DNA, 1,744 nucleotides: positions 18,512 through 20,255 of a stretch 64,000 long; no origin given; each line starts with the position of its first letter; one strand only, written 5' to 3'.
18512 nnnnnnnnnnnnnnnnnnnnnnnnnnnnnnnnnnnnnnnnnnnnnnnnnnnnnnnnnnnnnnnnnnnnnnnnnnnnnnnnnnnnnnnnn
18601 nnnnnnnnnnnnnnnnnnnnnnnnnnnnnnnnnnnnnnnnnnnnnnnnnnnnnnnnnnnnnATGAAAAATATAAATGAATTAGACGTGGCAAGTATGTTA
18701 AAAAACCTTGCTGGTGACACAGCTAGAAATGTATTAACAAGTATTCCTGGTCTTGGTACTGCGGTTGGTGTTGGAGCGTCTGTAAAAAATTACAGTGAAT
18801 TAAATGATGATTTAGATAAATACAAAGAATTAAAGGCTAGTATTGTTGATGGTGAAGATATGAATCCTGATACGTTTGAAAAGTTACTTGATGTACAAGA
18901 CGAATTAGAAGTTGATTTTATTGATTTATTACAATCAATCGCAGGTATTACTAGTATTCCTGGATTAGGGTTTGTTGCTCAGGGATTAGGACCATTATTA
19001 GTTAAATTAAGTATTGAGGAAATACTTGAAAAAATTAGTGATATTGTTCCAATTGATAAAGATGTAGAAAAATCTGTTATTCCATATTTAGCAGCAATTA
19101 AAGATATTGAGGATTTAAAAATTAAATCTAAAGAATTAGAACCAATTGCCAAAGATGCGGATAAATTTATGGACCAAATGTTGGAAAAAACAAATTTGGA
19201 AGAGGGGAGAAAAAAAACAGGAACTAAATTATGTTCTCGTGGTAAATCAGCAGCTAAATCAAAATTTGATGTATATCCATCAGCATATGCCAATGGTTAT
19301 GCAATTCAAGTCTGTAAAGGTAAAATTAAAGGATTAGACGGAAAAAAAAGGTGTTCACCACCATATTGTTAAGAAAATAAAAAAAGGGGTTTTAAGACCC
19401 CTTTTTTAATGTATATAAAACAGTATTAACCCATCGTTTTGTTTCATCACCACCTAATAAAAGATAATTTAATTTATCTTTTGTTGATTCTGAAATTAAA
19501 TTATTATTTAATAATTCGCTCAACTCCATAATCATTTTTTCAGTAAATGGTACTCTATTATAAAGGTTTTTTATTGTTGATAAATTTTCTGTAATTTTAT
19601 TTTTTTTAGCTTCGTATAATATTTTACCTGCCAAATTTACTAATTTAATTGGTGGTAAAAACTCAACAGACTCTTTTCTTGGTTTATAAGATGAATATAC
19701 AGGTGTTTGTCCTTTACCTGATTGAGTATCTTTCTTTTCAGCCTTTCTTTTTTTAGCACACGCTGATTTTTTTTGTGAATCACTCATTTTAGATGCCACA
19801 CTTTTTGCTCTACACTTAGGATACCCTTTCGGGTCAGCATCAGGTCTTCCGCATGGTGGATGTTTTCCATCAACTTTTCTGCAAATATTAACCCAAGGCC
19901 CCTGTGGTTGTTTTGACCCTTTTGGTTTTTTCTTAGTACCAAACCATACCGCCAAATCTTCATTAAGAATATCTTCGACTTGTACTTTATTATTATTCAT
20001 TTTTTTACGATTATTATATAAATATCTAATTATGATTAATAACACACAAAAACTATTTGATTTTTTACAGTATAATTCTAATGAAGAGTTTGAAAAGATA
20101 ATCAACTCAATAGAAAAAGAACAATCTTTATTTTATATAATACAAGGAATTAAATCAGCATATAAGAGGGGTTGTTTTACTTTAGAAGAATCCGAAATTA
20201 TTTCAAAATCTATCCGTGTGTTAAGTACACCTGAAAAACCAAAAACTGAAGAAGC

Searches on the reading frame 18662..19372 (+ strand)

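Call 8: search_protein_families(library=phrogs, proteins=[window:18662-19372:+], max_evalue=0.001)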
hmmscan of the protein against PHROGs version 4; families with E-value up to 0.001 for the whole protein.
window:18662-19372:+ (236 aa): 1 family
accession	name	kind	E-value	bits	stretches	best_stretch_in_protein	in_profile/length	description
phrog_27331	-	unknown function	1.6e-15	58.1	1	187-230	1-46/50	-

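Call 74: search_protein_families(library=pfam, alignment_id=A5, max_evalue=0.01)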
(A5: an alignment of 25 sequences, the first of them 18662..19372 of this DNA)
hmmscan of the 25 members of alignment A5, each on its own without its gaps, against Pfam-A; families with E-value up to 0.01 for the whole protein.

A. member 1, window:18662-19372:+ (236 aa): 0 families

B. families by the number of members that match (of 25 scanned): 25 families
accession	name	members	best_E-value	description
PF01844.29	HNH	2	4.6e-14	HNH endonuclease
PF03420.18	Peptidase_S77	1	4.5e-23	Prohead core protein serine protease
PF14279.12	HNH_5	1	7e-16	HNH endonuclease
PF13671.12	AAA_33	1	1.9e-13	AAA domain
PF02151.25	UVR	1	2.7e-12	UvrB/uvrC motif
PF13395.12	HNH_4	1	8.2e-09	HNH endonuclease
PF19474.4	DUF6011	1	4.7e-08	Family of unknown function (DUF6011)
PF01546.33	Peptidase_M20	1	1.1e-06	Peptidase family M20/M25/M40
PF13392.12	HNH_3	1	3.4e-05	HNH endonuclease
PF13238.12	AAA_18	1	8.9e-05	AAA domain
PF22600.2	MTPAP-like_central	1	0.0001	Poly(A) RNA polymerase, mitochondrial-like, central palm domain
PF05343.19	Peptidase_M42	1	0.00058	M42 glutamyl aminopeptidase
PF01909.29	NTP_transf_2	1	0.00085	Nucleotidyltransferase domain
PF20720.3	nSTAND3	1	0.0016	Novel STAND NTPase 3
PF19263.5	DUF5906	1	0.0023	Family of unknown function (DUF5906)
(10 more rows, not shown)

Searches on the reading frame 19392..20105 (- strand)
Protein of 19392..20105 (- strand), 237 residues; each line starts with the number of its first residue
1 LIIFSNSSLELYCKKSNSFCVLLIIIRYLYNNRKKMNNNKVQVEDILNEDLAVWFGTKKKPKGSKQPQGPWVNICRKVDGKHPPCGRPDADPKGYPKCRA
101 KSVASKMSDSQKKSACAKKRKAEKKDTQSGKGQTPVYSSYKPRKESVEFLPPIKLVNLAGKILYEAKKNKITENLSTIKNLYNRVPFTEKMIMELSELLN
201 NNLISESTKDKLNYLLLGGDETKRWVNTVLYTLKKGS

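Call 8: search_protein_families(library=phrogs, proteins=[window:19392-20105:-], max_evalue=0.001)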
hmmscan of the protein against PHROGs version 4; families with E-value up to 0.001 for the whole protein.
window:19392-20105:- (237 aa): 1 family
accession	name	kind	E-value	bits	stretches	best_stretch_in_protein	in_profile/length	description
phrog_23735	-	unknown function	2.9e-05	25.6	1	70-126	11-68/81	-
